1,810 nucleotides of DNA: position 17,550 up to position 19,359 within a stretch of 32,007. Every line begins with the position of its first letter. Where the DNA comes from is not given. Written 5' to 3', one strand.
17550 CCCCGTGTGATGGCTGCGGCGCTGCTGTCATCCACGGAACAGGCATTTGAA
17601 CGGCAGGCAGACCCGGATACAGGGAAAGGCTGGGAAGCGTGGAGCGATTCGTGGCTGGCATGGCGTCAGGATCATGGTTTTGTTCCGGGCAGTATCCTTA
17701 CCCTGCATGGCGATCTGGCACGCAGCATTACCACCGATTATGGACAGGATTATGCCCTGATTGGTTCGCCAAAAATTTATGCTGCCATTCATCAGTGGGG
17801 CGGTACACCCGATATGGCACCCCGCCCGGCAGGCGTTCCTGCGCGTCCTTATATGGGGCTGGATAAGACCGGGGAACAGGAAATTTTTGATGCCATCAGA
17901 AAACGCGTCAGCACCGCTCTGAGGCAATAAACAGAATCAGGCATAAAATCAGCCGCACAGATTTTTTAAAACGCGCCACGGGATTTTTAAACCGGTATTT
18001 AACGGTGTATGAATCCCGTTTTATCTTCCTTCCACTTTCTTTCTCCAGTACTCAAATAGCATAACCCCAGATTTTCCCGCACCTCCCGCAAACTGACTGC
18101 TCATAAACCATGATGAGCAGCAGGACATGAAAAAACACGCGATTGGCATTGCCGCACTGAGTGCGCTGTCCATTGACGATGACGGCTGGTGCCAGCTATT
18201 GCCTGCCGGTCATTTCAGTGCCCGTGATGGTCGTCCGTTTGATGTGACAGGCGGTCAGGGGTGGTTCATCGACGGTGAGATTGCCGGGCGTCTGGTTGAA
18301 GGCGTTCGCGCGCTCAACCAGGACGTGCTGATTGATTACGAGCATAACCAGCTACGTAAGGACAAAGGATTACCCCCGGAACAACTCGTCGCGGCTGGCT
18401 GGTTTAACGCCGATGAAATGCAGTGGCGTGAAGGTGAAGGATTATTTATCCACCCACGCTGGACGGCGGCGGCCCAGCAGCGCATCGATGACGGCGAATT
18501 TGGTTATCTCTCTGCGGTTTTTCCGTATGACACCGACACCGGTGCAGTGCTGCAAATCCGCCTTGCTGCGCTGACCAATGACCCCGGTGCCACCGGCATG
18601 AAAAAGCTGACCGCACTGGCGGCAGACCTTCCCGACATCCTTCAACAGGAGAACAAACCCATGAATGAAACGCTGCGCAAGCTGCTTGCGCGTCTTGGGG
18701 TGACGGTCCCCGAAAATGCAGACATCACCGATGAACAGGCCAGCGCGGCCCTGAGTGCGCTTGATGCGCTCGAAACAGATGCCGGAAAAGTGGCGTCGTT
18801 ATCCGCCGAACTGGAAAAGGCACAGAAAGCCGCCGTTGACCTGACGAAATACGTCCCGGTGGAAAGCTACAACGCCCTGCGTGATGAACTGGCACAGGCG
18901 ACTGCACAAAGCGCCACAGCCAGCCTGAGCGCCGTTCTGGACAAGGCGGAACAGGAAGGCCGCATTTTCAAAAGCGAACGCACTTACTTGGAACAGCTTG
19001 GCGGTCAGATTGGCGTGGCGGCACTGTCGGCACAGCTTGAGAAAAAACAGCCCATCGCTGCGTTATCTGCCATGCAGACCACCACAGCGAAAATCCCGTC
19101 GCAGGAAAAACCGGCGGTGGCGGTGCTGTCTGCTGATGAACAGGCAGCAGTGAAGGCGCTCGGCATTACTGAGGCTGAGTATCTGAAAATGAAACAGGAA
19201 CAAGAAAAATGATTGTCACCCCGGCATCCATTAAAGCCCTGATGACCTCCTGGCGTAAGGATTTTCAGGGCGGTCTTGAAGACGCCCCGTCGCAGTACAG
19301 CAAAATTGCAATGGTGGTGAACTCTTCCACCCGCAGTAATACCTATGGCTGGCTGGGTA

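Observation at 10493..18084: Same 9-mer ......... upstream of both lys and I: candidate C-activator late-promoter element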

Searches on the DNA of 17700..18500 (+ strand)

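Call 7: search_dna_similar(query=window:17700-18500:+, collection=phages, mode=distant, max_rows=30)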
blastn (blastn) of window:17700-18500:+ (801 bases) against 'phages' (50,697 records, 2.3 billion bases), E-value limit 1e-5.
Records with a match: 15; places in all: 15; records where one place covers at least 80% of the query: 13.
Best place of each record, by identity: >=99% 7; 95-99% 6; 60-80% 2.
By first word of the organism name: Escherichia 6; Yersinia 5; Shigella 2; Stx2c-converting 1; Stx1a-converting 1.
By host as written in the record: Yersinia pestis EV76-CN 4; Escherichia coli 3; - 3; Shigella flexneri serotype 4a 2; Escherichia coli C 1; Escherichia sp. 1; Yersinia pestis 1.
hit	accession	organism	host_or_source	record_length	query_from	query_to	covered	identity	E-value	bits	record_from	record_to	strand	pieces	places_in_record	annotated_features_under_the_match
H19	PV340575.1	Escherichia phage PhiR68_1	Escherichia coli C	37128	1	801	100%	99.9%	0e+0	1441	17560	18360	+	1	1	hypothetical protein | virion morphogenesis protein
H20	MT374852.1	Yersinia phage vB_YpM_3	Yersinia pestis EV76-CN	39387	1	801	100%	99.3%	0e+0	1418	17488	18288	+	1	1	hypothetical protein (x2)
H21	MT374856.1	Yersinia phage vB_YpM_23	Yersinia pestis EV76-CN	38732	1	801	100%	99.3%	0e+0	1418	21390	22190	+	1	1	hypothetical protein (x2)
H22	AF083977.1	Escherichia phage Mu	Escherichia sp.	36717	1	801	100%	99.3%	0e+0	1418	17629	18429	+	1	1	capsid maturation protease | capsid morphogenesis protein | promoter | terminator | ribosome_binding_site | and 1 other names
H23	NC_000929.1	Escherichia phage Mu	Escherichia coli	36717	1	801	100%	99.3%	0e+0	1418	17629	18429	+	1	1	head maturation protease | tail completion or Neck1 protein | gyrase cut site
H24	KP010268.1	Shigella phage SfMu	Shigella flexneri serotype 4a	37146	1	801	100%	99.0%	0e+0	1409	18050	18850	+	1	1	protease | virion morphogenesis protein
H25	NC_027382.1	Shigella phage SfMu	Shigella flexneri serotype 4a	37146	1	801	100%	99.0%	0e+0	1409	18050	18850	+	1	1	head maturation protease | tail completion or Neck1 protein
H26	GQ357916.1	Escherichia phage D108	Escherichia coli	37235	1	801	100%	98.9%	0e+0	1405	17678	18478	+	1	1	I: protease | G: virion morphogenesis protein | 31.5: putative phage protein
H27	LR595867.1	Escherichia virus Mu_3F6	-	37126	1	801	100%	98.9%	0e+0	1405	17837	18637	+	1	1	putative protease protein | Ne1 neck protein | hypothetical protein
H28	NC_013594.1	Escherichia phage D108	Escherichia coli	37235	1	801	100%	98.9%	0e+0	1405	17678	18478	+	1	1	I: head maturation protease | G: tail completion or Neck1 protein | 31.5: hypothetical protein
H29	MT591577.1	Yersinia phage vB_YpM_Tongde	Yersinia pestis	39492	1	801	100%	98.8%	0e+0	1400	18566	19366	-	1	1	hypothetical protein (x2)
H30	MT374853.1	Yersinia phage vB_YpM_5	Yersinia pestis EV76-CN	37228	1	801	100%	98.5%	0e+0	1391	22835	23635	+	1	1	hypothetical protein (x2)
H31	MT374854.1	Yersinia phage vB_YpM_6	Yersinia pestis EV76-CN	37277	1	801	100%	98.5%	0e+0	1391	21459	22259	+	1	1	hypothetical protein (x2)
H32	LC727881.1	Stx2c-converting phage Stx2c_JNE082796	-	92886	1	207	26%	69.1%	2e-14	86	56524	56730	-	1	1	region of the inserted Bacteriophage Mu-like phage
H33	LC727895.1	Stx1a-converting phage Stx1_JNE122137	-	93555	1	207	26%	69.1%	2e-14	86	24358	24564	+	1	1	region of the inserted Bacteriophage Mu-like phage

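Call 8: get_annotated_region(hit=H22, flank=300)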
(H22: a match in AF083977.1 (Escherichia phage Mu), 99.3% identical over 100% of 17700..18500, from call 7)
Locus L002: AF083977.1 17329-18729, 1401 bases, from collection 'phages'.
description: Escherichia phage Mu, complete genome.
organism: Escherichia phage Mu (NCBI taxid 2681603)
taxonomy: Viruses; Duplodnaviria; Heunggongvirae; Uroviricota; Caudoviricetes; Muvirus; Muvirus mu
host: Escherichia sp.; source: -; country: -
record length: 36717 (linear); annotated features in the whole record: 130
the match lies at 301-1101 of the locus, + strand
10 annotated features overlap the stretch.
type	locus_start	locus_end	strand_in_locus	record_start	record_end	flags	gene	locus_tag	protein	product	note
CDS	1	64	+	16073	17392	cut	-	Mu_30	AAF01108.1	minor head protein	also known as F; contains InterPro domain IPR006528 phage SPP1_gp7 phage head morphogenesis protein SPP1 gp7 family; ...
regulatory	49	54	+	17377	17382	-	-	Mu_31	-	ribosome_binding_site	-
CDS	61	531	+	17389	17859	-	-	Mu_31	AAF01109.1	capsid morphogenesis protein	also known as G; contains InterPro domain IPR006522 Phage virion morphogenesis protein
misc_feature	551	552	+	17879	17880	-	-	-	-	-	gyrase cut site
regulatory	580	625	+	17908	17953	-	-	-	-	terminator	predicted by TransTermHP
regulatory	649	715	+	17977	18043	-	-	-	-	promoter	late promoter, PMID 2522923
regulatory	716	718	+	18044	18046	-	-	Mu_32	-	ribosome_binding_site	-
CDS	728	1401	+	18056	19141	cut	-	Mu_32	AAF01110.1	capsid maturation protease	also known as I; contains InterPro domain IPR012106 Protease, Mu phage/prophage I type; gene has potential internal ...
regulatory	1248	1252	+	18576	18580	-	-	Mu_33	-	ribosome_binding_site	-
CDS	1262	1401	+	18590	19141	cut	-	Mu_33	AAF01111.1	scaffolding protein Z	Z, also called p20; see PMIDs 3904174 and 11922669;start site internal to gene I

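Call 58: search_dna_similar(query=window:18030-18130:+, collection=ecoli_genomes, mode=near, max_rows=30, rows=spread)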
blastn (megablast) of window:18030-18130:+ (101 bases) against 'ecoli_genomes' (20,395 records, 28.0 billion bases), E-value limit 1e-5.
Records with a match: 41; places in all: 48; records where one place covers at least 80% of the query: 41.
Genomes with a match: 41 of 5426; with a place that covers at least 80% of the query: 41. Places per genome that has any: lowest 1, median 1, highest 3. On chromosomes: 48 places; on plasmids: 0.
Best place of each record, by identity: >=99% 26; 95-99% 15.
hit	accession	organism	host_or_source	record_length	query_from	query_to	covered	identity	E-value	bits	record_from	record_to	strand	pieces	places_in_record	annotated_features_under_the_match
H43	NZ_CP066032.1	Escherichia coli strain FDAARGOS_1059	missing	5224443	1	101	100%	99.0%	3e-43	182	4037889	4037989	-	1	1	phage protease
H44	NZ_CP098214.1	Escherichia coli strain Z0117EC0036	Canis lupus familiaris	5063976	1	101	100%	99.0%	3e-43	182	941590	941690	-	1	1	phage protease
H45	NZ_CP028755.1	Escherichia coli strain A20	Mexican long-nosed bat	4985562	1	101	100%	99.0%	3e-43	182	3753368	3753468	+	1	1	phage protease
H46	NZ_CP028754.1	Escherichia coli strain A21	opossum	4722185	1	101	100%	99.0%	3e-43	182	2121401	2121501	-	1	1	phage protease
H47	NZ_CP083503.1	Escherichia coli strain elppa5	Homo sapiens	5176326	1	101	100%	99.0%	3e-43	182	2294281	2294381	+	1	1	phage protease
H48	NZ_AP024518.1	Escherichia coli strain E148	Equus caballus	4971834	1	101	100%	99.0%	3e-43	182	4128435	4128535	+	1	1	phage protease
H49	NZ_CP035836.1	Escherichia coli strain WS1933D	Homo sapiens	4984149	1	101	100%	99.0%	3e-43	182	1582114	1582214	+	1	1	phage protease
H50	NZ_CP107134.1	Escherichia coli strain S6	human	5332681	1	101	100%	99.0%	3e-43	182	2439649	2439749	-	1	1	phage protease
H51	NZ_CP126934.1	Escherichia coli O78:H4 strain APEC E19057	Gallus gallus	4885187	1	101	100%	99.0%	3e-43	182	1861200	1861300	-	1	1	phage protease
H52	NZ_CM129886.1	Escherichia coli strain MB06231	seawater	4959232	1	101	100%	99.0%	3e-43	182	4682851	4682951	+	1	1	phage protease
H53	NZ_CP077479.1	Escherichia coli O111:H2 strain 12A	Homo sapiens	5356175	1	101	100%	99.0%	3e-43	182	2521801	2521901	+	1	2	phage protease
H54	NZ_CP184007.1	Escherichia coli strain 1290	Homo sapiens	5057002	1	101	100%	99.0%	3e-43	182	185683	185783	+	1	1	phage protease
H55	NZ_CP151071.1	Escherichia coli strain 22KM0354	Dog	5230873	1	101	100%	99.0%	3e-43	182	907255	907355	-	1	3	phage protease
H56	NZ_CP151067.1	Escherichia coli strain 21KM1392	Dog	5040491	1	101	100%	99.0%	3e-43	182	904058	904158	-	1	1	phage protease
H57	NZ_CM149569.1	Escherichia coli strain MEI3O-23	Soil surface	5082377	1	101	100%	99.0%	3e-43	182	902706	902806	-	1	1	phage protease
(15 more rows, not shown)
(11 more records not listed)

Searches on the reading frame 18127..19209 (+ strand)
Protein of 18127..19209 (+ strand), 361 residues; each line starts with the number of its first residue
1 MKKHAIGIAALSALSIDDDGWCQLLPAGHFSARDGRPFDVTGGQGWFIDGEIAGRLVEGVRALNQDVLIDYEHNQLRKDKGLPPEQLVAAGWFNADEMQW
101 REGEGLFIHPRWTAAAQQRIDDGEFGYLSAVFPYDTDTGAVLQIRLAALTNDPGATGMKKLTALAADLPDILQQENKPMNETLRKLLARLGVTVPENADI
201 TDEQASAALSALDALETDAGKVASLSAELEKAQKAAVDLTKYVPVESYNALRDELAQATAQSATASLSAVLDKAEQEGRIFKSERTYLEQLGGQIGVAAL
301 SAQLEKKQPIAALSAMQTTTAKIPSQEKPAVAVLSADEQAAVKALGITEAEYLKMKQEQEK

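Call 29: find_related_loci(query=window:18127-19209:+, collection=viral_contigs, flank=1200)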
Query window:18127-19209:+ (361 aa) in viral_contigs; peptide patterns used: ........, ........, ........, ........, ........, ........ (x = any residue, [..] = any of these).
70 stretches matched a pattern; 37 encode a relative of the query (tblastn E <= 1e-3); 35 distinct loci.
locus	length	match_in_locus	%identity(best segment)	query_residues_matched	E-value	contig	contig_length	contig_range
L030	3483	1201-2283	99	1-361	0e+0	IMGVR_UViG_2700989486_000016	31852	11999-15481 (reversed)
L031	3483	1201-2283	99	1-361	0e+0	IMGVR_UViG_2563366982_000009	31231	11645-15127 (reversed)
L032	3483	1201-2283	99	1-361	0e+0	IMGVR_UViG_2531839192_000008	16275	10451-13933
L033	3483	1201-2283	99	1-361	0e+0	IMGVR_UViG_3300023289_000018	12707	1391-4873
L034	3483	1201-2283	99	1-361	0e+0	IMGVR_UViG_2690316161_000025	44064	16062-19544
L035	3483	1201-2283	99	1-361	0e+0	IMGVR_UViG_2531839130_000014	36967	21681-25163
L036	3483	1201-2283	99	1-361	0e+0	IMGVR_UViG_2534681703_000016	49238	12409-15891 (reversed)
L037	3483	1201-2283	99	1-361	0e+0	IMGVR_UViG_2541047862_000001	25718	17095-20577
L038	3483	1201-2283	99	1-361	0e+0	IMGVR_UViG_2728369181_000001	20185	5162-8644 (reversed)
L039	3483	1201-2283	98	1-361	0e+0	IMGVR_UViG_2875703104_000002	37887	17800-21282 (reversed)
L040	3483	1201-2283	98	1-361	0e+0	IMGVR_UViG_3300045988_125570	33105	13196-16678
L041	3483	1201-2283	97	1-361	0e+0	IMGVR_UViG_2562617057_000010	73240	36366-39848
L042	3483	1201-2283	99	1-361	0e+0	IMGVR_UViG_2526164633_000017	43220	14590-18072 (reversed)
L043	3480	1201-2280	94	1-360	0e+0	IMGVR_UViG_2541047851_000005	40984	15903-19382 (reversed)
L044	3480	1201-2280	94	1-360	0e+0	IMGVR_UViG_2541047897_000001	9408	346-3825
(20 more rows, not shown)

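Call 35: search_protein_families(library=pfam, proteins=[window:18127-19209:+])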
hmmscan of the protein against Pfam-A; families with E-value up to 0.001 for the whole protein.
window:18127-19209:+ (361 aa): 1 family
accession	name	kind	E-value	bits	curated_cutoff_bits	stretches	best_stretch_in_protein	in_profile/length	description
PF10123.14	Mu-like_Pro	-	1.6e-97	327.5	25.2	1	22-354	1-330/330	Mu-like prophage I protein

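Call 50: find_related_loci(query=A2, collection=genome_contigs, flank=500)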
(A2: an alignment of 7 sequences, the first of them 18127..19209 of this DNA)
Query A2 (361 aa) in genome_contigs; peptide patterns used: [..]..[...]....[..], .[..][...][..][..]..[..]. (x = any residue, [..] = any of these).
98 stretches matched a pattern; 66 encode a relative of the query (tblastn E <= 1e-3); 66 distinct loci.
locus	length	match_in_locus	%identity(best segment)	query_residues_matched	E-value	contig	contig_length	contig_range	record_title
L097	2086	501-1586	72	1-359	2e-171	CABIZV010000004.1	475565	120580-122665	Enterobacteriaceae bacterium isolate MGYG-HGUT-00110 genome assembly, contig: .20298_3_19.4, whole genome shotgun sequen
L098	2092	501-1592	68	1-361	7e-153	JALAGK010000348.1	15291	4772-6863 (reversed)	MAG: Enterobacteriaceae bacterium isolate bran_bin.7 k141_118131, whole genome shotgun sequence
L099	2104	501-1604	63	2-361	8e-150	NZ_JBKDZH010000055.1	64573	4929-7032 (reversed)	MAG: Kluyvera sp. isolate VLC_129 c_000000292627, whole genome shotgun sequence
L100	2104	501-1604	63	2-361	1e-144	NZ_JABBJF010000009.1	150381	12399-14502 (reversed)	Kluyvera sichuanensis strain 090646 contig00009, whole genome shotgun sequence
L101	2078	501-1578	69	6-360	6e-131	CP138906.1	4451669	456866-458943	Apirhabdus apintestini strain CA-0114 chromosome, complete genome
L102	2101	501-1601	51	2-358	3e-113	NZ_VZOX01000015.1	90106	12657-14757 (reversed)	Edwardsiella anguillarum strain CCUG 64215 contig_0000015, whole genome shotgun sequence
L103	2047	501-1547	52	18-356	6e-105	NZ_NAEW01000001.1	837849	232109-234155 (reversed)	Citrobacter braakii strain ATCC 51113 CbraakiiATCC_L001_NODE_1_length_837849__22.4616, whole genome shotgun sequence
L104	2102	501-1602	64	2-361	1e-120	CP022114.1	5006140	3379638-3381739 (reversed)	Kluyvera genomosp. 3 strain YDC799 chromosome, complete genome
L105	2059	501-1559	49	3-360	2e-99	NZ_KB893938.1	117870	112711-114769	Actinobacillus capsulatus DSM 19761 C228DRAFT_scaffold00009.9, whole genome shotgun sequence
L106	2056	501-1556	51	1-357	2e-98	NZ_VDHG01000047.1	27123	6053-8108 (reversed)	Testudinibacter sp. TR-2022 strain BK221 BK221_S18_L001_R1_001_trimmed_contig_47, whole genome shotgun sequence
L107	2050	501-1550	49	1-354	2e-97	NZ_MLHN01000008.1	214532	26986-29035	Rodentibacter genomosp. 1 strain Ppn416 contig_8, whole genome shotgun sequence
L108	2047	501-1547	51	1-354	3e-97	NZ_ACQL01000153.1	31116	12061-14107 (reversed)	Actinobacillus minor NM305 Contig_6, whole genome shotgun sequence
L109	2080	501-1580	49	1-361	9e-97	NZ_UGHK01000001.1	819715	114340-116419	Avibacterium paragallinarum strain NCTC11296, whole genome shotgun sequence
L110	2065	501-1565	49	1-360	1e-96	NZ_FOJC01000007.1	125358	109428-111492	[Haemophilus] ducreyi strain ATCC 33940, whole genome shotgun sequence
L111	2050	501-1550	48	1-354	2e-93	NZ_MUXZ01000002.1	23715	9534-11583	Canicola haemoglobinophilus strain CCUG 3714 3714T_ctg_0000002, whole genome shotgun sequence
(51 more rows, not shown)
